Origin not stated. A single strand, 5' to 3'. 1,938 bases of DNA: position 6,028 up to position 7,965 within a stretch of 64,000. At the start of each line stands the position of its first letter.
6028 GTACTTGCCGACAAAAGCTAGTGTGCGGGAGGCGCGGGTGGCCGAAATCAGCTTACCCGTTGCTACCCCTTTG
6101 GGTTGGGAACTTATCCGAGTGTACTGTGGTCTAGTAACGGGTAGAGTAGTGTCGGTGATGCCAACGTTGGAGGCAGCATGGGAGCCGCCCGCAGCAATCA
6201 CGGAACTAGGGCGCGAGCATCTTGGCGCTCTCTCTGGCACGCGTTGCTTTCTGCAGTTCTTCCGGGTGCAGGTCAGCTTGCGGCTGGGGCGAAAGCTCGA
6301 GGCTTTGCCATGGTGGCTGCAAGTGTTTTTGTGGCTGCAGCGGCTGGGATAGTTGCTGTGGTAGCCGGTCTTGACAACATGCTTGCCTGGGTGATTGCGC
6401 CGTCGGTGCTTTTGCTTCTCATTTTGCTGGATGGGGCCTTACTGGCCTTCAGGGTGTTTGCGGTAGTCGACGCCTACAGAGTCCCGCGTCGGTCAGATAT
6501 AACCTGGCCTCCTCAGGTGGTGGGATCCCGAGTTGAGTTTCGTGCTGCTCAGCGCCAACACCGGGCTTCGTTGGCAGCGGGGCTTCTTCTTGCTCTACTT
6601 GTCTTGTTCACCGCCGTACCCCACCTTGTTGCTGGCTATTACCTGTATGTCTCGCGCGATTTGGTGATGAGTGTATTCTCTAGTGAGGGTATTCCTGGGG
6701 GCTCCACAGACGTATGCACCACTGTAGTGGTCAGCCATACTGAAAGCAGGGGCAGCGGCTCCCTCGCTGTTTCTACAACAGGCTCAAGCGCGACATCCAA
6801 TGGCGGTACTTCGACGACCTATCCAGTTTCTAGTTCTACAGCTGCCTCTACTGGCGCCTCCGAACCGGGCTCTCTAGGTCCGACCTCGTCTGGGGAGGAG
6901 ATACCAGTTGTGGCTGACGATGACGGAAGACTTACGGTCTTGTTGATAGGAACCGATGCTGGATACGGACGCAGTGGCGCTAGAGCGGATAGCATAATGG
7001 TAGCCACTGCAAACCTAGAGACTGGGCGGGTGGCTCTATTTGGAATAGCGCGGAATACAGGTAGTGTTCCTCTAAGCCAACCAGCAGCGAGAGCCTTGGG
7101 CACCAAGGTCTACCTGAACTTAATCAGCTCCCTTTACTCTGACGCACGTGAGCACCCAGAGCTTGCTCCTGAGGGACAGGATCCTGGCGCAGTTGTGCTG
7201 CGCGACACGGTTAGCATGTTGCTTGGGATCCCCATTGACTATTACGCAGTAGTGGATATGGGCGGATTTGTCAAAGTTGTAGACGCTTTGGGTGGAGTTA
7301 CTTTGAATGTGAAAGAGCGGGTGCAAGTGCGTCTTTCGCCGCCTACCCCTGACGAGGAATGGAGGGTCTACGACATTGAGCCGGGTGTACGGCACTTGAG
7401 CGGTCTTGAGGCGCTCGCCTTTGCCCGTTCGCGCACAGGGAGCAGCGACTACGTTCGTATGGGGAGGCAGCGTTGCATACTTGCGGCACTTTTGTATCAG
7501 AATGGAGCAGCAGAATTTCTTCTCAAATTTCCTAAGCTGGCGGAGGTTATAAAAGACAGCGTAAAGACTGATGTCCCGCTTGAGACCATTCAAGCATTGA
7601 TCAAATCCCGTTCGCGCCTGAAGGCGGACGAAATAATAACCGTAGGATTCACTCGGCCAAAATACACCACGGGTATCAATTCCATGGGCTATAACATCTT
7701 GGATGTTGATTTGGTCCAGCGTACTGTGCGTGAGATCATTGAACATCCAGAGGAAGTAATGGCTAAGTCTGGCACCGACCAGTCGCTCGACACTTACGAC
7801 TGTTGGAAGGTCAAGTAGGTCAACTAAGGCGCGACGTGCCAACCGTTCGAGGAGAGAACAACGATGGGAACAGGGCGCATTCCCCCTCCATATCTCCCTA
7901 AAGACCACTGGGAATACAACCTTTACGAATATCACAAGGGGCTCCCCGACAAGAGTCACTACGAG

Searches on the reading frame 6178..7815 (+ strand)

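Call 8: search_protein_families(library=pfam, proteins=[window:6178-7815:+], max_evalue=0.001)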
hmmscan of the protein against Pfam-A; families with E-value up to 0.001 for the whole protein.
window:6178-7815:+ (546 aa): 1 family
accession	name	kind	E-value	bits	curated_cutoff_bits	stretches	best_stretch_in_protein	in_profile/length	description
PF03816.19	LytR_cpsA_psr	-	1.5e-25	90.6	24.6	1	269-440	1-146/150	LytR_cpsA_psr family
